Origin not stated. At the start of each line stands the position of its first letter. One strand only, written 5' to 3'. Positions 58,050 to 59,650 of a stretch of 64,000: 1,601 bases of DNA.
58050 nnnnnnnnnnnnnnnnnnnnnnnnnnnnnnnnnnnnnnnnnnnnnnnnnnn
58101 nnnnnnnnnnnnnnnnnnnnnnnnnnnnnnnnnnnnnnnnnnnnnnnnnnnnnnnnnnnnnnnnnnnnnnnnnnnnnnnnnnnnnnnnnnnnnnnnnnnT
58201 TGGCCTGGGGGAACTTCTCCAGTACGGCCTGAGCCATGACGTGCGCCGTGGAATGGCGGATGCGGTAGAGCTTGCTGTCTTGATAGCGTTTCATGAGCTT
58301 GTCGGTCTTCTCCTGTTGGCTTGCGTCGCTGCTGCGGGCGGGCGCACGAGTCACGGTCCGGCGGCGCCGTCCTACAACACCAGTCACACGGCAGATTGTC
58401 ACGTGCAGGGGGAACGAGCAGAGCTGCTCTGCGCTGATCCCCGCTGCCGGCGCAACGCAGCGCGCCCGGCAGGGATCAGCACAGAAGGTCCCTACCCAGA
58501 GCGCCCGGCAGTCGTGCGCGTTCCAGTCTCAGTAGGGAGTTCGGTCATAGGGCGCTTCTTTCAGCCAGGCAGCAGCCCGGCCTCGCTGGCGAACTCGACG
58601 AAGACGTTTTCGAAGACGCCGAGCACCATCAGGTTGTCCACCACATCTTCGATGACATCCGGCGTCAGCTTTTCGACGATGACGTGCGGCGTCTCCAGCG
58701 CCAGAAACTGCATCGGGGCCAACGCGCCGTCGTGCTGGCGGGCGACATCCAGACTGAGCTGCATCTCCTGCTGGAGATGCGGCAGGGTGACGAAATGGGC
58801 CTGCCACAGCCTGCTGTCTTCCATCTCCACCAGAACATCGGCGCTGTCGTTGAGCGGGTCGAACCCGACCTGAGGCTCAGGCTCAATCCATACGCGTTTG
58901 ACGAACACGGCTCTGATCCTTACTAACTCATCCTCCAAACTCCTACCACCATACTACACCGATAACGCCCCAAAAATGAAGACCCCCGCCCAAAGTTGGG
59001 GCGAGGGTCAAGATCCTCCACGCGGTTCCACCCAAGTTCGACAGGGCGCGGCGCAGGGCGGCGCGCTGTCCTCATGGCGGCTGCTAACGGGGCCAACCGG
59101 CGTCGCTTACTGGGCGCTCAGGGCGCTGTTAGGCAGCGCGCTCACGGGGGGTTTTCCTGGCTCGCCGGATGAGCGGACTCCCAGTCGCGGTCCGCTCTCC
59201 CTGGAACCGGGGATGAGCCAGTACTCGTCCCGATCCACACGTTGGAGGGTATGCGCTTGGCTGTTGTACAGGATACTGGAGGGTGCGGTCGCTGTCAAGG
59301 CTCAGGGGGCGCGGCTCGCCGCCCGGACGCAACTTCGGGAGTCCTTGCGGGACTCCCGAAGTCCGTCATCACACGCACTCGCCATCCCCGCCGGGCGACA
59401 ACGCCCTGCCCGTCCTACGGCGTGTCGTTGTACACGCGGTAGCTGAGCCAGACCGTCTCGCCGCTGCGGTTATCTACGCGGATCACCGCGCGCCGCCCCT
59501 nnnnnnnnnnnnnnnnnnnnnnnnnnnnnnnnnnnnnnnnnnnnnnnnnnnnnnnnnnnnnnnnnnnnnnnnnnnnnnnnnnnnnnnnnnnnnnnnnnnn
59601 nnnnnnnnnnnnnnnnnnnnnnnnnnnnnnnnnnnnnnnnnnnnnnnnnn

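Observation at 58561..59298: T-box leader is separated from thrS by an uncharacterised ORF; the ThrRS lacks its TGS domain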

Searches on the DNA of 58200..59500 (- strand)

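Call 4: search_rna_families(source=window, start=58200, end=59500, threshold=evalue, max_evalue=10, show_alignments=5)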
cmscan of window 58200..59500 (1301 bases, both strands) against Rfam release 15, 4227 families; matches with E-value up to 10: 10.
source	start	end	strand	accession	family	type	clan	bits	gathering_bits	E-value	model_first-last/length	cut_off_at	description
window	58994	59246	-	RF00230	T-box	Cis-reg; leader;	-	68.9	93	1.5e-14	1-219/219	no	T-box leader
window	59247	59365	+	RF02829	Scr4115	Gene; sRNA;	-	26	58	0.82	1-109/109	no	Streptomyces RNA 4115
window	58424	58489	-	RF00784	mir-486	Gene; miRNA;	-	17.4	69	0.81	1-68/68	no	mir-486 microRNA precursor family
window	59012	59082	-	RF02473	GlsR4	Gene; snRNA; snoRNA; CD-box;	-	15.7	70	4.1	1-61/61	no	Small nucleolar RNA GlsR4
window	58431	58482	-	RF00547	IRES_TrkB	Cis-reg; IRES;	-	15.4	40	0.26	57-111/352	no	TrkB IRES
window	58439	58485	-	RF02136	HTT-AS1_3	Gene; lncRNA;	-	14.3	70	7.5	1-60/60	no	HTT antisense RNA 1 conserved region 3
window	58644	58682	-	RF02946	cow-rumen-1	Gene; sRNA;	-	13.5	53.4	8.8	1-61/61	no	cow-rumen-1 RNA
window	58975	59069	-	RF02837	anti-hemB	Gene; sRNA;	-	13.3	49.5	5.3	1-81/81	no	Burkholderia RNA 7 (anti-hemB)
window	58203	58262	+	RF01142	sR19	Gene; snRNA; snoRNA; CD-box;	-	11.8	45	6.7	1-63/63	no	Small nucleolar RNA sR19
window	58700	58784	+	RF01670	P17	Gene; sRNA;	-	10.4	45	8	1-282/282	no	Pseudomonas sRNA P17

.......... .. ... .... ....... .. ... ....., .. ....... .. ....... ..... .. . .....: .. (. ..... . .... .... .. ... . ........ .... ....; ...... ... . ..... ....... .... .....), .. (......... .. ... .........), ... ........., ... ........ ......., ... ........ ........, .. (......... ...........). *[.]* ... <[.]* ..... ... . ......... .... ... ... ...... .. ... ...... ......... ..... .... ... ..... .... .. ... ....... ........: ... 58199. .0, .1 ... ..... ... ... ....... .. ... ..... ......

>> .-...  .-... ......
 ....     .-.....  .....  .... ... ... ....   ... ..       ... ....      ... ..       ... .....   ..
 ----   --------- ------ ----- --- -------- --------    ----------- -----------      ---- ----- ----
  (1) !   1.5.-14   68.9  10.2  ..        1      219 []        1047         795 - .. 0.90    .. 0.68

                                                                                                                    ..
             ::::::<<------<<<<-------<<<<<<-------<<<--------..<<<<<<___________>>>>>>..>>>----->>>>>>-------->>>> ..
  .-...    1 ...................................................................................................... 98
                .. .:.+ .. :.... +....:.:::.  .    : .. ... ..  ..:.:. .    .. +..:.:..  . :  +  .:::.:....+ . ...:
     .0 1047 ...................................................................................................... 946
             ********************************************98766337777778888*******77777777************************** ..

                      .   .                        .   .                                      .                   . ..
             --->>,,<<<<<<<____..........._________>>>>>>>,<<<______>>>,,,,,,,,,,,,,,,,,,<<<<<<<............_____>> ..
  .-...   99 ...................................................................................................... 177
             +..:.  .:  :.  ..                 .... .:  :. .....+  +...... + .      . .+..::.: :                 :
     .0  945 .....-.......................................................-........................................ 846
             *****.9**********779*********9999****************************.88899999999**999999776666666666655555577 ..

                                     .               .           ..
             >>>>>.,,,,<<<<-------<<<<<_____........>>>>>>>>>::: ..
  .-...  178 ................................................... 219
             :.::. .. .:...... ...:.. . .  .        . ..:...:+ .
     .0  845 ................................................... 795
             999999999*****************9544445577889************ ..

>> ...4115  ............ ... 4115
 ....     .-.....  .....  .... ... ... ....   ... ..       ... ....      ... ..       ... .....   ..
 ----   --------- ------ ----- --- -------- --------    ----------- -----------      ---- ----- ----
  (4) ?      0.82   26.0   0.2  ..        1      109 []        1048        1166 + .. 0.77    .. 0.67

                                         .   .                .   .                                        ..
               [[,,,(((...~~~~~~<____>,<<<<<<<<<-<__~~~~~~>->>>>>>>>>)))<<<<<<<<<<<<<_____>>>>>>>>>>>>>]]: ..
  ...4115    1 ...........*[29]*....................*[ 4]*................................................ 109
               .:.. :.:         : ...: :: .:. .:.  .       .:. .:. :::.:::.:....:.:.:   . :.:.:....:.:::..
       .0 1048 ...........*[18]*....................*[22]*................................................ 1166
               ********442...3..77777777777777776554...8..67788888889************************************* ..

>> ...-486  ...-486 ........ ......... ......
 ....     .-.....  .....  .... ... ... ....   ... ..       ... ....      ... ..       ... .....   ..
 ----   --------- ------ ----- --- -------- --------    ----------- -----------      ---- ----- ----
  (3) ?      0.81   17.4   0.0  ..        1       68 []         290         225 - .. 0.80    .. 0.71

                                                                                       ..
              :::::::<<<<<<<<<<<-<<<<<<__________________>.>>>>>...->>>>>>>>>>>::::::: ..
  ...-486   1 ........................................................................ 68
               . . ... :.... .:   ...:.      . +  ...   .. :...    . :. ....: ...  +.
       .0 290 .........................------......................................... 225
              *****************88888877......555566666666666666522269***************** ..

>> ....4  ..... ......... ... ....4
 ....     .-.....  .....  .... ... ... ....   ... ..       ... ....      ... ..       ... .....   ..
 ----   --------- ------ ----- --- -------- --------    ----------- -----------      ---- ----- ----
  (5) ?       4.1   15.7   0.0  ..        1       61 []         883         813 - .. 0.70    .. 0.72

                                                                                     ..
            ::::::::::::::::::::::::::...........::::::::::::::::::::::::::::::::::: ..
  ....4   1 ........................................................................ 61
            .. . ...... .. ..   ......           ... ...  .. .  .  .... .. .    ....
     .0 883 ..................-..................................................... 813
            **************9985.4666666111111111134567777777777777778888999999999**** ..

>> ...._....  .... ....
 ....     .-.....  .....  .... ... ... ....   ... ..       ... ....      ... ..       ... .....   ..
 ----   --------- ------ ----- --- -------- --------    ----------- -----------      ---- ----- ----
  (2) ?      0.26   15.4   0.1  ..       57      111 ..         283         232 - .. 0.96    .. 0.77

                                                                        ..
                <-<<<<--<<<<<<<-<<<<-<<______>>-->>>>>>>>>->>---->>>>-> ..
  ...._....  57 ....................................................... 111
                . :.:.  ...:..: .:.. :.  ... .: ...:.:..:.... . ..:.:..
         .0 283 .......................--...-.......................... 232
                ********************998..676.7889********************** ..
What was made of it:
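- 58994..59246 (-): T-box leader (stem I, specifier loop, stem III, antiterminator/terminator). Call 4: RF00230, 68.9 bits, E 1.5e-14, model positions 1-219 of 219.
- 59150..59152 (-): Specifier codon ACC (Thr) within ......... The register comes from the cmscan alignment (call 4).
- On Rfam Thr_leader: It is not among the matches listed at E up to 10 for 58200-59500 (call 4).
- Checked: RF00230 matches 58994-59246 (minus strand) over model positions 1-219 of 219, at 68.9 bits and E 1.5e-14 in a local scan (call 4).
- Tried and rejected: A permissive local scan was needed to see the T-box (call 4).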

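Call 16: search_rna_families(sources=[L010, L021, L016, L024, L033, L040, L035], threshold=evalue, max_evalue=0.01)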
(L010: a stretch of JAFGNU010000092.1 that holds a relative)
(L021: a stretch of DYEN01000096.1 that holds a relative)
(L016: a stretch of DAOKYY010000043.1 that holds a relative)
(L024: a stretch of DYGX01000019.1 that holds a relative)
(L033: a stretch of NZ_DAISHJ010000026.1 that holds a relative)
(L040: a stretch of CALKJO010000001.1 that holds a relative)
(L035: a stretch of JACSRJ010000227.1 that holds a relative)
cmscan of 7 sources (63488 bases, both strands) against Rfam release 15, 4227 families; matches with E-value up to 0.01: 5.
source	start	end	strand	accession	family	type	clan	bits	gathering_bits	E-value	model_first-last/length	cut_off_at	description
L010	4678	4923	+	RF00230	T-box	Cis-reg; leader;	-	90.7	93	1.9e-18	1-219/219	no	T-box leader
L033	4651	4897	+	RF00230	T-box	Cis-reg; leader;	-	79.9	93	1.1e-15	1-219/219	no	T-box leader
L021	4554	4794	+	RF00230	T-box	Cis-reg; leader;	-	64.7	93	9.4e-12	1-219/219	no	T-box leader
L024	4660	4899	+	RF00230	T-box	Cis-reg; leader;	-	64.7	93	9.3e-12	1-219/219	no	T-box leader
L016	4660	4909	+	RF00230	T-box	Cis-reg; leader;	-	53.1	93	9.2e-09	1-219/219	no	T-box leader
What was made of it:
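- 58994..59246 (-): Call 16: the same family is found upstream of the ORF in 5 of 7 relatives scanned, at 53-91 bits.
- On T-box leader (RF00230): Relatives score 53-91 bits (call 16).
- Tried and rejected: None found (calls 4, 16).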
